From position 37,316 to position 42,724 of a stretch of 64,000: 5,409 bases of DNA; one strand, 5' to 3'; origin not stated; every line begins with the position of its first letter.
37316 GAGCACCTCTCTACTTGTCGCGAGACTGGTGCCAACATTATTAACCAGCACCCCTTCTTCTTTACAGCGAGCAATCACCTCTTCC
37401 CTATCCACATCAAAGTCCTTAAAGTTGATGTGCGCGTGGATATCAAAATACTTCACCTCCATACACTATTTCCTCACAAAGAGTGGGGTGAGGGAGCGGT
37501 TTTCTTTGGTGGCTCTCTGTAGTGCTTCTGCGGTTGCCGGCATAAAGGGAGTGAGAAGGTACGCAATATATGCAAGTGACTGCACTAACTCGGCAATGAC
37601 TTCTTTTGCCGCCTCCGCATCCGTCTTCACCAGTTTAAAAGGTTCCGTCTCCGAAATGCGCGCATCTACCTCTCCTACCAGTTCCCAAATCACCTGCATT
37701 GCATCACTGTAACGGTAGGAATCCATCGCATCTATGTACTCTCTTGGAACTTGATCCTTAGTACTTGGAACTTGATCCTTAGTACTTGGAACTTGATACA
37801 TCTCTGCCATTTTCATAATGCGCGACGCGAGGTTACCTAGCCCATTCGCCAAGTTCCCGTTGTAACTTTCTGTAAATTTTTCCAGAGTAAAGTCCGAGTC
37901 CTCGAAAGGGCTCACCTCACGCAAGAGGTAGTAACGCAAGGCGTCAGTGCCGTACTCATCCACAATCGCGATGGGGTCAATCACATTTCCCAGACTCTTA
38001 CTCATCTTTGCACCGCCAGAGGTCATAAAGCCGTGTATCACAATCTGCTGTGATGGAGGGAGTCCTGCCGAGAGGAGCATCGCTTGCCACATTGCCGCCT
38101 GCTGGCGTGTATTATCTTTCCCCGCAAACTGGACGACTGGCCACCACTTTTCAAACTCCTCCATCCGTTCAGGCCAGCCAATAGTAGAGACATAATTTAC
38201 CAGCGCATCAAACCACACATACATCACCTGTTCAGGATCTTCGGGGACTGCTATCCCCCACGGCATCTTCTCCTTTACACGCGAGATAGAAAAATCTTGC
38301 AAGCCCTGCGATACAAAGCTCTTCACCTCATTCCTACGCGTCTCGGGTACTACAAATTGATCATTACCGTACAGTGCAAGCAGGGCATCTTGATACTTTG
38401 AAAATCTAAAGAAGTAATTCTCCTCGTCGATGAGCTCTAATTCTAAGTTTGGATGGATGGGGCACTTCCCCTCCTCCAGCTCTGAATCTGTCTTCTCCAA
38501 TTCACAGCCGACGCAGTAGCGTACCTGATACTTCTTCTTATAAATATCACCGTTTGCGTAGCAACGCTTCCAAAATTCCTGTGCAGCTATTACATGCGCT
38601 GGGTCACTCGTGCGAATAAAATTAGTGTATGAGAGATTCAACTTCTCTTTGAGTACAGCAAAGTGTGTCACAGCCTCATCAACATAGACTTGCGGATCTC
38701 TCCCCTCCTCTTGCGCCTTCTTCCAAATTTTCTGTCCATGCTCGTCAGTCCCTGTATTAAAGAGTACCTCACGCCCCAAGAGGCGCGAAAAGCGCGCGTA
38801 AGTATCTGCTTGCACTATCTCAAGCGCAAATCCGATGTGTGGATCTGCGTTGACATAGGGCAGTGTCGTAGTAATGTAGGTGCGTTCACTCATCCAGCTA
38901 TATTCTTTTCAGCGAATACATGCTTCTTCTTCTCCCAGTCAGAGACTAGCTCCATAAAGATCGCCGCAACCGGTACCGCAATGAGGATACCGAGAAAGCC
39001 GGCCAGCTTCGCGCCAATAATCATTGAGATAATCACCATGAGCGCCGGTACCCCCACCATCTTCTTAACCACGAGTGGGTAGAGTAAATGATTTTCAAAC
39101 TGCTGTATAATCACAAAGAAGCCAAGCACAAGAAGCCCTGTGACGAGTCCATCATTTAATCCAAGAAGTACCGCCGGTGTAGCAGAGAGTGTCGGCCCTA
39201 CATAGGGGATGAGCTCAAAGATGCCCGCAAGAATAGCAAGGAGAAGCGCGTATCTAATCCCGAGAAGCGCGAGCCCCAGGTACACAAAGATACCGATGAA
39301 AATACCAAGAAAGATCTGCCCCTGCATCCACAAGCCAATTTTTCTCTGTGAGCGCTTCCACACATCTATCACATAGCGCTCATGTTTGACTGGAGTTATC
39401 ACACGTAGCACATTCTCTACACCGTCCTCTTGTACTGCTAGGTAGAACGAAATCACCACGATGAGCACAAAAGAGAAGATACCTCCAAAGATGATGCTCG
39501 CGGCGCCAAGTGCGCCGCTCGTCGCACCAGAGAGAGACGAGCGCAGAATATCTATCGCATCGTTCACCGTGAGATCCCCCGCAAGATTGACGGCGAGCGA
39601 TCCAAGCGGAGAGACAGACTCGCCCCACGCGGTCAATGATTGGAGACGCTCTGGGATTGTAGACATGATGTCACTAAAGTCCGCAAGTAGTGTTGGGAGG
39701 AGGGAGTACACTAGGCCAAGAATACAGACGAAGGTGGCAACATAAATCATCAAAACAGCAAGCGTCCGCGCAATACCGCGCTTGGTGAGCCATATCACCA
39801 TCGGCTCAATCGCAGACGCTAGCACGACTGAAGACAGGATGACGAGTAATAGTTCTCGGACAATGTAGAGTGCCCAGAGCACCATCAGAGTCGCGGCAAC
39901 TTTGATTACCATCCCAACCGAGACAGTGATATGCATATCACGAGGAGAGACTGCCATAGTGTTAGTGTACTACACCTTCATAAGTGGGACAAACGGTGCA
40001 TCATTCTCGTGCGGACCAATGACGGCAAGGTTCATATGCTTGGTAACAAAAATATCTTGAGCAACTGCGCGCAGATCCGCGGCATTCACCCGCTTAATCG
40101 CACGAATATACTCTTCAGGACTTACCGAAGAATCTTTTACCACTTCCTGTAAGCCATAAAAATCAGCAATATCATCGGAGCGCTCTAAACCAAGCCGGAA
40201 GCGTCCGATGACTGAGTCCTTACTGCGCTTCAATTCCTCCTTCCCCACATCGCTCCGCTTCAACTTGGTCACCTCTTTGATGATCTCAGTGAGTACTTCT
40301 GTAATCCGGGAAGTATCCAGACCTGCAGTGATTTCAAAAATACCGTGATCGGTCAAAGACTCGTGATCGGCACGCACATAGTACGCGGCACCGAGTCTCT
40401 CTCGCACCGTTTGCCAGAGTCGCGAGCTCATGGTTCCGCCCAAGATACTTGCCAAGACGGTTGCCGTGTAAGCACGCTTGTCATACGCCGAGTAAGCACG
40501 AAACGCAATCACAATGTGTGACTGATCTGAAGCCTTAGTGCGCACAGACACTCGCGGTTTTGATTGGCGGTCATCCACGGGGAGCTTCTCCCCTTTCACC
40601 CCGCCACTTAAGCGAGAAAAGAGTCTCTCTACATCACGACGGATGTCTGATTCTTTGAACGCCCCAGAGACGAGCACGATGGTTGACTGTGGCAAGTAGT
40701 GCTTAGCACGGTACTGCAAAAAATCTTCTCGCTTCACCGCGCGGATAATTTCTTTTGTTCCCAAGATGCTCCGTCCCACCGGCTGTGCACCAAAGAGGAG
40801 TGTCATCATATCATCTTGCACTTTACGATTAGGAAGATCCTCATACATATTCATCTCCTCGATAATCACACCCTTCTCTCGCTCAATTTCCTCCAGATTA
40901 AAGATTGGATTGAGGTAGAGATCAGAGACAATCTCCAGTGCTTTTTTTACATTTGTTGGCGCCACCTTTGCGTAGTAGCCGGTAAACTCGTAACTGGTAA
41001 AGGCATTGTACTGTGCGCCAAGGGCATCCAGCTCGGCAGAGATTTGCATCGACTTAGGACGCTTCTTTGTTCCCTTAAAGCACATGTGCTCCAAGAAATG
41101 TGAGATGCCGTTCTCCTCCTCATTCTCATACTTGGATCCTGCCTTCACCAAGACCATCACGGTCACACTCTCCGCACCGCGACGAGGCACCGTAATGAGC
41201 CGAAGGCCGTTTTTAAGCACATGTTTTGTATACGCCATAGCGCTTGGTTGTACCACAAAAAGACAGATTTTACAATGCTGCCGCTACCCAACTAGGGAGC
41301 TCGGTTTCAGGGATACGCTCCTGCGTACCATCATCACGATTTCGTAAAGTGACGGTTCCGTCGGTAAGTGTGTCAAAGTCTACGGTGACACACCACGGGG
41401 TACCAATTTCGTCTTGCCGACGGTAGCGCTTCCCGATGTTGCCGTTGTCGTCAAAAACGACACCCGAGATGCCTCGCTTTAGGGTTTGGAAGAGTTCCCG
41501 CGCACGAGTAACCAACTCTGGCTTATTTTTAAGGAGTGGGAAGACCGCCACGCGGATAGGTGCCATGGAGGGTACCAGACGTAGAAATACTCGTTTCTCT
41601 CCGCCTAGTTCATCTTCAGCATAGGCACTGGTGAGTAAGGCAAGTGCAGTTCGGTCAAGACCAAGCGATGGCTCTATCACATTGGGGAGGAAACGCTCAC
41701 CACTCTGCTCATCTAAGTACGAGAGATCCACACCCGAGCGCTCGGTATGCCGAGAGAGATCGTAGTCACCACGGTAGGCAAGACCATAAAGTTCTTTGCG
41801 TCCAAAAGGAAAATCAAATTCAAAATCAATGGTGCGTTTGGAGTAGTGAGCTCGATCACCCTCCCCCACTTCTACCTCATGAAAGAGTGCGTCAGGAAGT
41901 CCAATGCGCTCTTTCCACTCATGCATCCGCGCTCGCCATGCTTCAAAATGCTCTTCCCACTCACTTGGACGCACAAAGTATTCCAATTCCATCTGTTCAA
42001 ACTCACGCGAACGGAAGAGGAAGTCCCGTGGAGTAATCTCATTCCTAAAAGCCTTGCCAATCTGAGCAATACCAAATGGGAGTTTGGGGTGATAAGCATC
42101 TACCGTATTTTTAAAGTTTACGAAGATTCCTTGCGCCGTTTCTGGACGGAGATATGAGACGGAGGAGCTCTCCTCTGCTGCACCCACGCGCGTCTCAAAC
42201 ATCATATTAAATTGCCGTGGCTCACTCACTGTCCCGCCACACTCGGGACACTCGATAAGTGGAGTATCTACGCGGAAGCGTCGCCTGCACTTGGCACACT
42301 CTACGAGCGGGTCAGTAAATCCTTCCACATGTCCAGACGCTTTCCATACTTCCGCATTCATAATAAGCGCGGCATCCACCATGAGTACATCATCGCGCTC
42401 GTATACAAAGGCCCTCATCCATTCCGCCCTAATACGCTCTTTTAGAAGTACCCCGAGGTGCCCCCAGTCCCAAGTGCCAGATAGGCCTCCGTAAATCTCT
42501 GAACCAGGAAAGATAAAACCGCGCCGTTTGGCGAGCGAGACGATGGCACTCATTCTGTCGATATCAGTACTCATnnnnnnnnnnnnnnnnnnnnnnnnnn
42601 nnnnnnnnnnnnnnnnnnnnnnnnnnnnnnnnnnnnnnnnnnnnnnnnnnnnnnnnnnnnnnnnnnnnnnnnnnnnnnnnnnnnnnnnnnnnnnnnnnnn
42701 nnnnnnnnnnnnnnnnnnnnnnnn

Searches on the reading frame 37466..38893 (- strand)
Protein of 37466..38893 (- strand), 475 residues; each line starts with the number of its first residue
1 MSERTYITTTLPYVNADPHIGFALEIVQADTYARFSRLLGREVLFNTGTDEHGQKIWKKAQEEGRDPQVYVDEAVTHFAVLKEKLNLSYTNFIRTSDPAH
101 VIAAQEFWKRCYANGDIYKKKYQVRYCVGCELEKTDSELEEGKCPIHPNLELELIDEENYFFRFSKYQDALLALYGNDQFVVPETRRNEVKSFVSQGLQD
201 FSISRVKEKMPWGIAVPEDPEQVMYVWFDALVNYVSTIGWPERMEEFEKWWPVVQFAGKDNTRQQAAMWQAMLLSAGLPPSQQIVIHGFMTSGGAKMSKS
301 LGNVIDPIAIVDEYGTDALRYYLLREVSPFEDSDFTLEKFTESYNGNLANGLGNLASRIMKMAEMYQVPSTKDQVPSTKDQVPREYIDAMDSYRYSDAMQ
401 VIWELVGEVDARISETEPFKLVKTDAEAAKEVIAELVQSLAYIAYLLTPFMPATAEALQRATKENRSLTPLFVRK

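Call 12: search_protein_families(library=pfam, proteins=[window:37466-38893:-], max_evalue=0.01)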
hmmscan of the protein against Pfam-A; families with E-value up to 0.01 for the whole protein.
window:37466-38893:- (475 aa): 6 families
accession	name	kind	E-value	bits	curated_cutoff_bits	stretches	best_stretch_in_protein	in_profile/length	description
PF09334.17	tRNA-synt_1g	-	2.4e-99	333.2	20.1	2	156-360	180-391/391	tRNA synthetases class I (M)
PF00133.28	tRNA-synt_1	-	1.7e-33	116.5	22.7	2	221-328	296-406/414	tRNA synthetases class I (I, L, M and V)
PF01406.26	tRNA-synt_1e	-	1.5e-10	41.4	27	2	284-325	241-282/301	tRNA synthetases class I (C) catalytic domain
PF08264.19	Anticodon_1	-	2e-05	24.9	25.1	1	384-464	13-95/148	Anticodon-binding domain of tRNA ligase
PF19303.5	Anticodon_3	-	9.5e-05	22.7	23.5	1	385-465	27-104/152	Anticodon binding domain of methionyl tRNA ligase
PF01921.24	tRNA-synt_1f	-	0.0024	17.3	27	1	257-344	240-329/360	tRNA synthetases class I (K)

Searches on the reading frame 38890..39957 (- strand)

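Call 12: search_protein_families(library=pfam, proteins=[window:38890-39957:-], max_evalue=0.01)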
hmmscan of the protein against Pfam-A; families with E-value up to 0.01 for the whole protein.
window:38890-39957:- (355 aa): 1 family
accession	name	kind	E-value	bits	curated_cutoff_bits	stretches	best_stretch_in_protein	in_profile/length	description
PF01594.21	AI-2E_transport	-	7.2e-59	200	34.3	1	21-341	6-326/327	AI-2E family transporter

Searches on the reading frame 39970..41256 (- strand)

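Call 12: search_protein_families(library=pfam, proteins=[window:39970-41256:-], max_evalue=0.01)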
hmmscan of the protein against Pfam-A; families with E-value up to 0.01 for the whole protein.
window:39970-41256:- (428 aa): 2 families
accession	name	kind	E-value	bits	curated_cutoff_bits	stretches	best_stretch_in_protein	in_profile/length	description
PF00675.25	Peptidase_M16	-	8.1e-41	139.8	22.3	1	27-168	9-149/149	Insulinase (Peptidase family M16)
PF05193.26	Peptidase_M16_C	-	6.6e-35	121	23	1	174-347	2-179/181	Peptidase M16 inactive domain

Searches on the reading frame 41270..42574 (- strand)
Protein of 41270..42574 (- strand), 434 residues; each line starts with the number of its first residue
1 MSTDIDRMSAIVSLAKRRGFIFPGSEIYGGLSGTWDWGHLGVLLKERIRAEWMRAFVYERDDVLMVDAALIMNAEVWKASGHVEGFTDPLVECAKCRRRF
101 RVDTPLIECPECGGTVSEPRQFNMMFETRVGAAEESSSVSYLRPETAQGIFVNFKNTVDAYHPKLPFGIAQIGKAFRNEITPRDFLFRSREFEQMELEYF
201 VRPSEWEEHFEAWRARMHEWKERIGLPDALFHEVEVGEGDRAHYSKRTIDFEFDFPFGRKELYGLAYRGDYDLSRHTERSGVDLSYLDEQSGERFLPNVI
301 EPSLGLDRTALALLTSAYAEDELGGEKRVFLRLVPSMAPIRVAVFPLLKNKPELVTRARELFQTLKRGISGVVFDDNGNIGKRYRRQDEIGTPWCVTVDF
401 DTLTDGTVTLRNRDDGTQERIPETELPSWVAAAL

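Call 13: search_protein_families(library=pfam, proteins=[window:41270-42574:-], max_evalue=0.01)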
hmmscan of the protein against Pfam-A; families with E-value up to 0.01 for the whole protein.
window:41270-42574:- (434 aa): 3 families
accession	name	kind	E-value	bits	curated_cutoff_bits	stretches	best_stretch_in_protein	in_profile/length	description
PF03129.25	HGTP_anticodon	-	8.3e-21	74.4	21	1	342-431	2-92/94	Anticodon binding domain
PF00587.30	tRNA-synt_2b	-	2.1e-12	47.9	29.3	1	140-314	11-176/179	tRNA synthetase class II core domain (G, H, P, S and T)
PF23455.1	DUF7129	-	2e-05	24.7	30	1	91-117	12-38/45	Domain of unknown function (DUF7129)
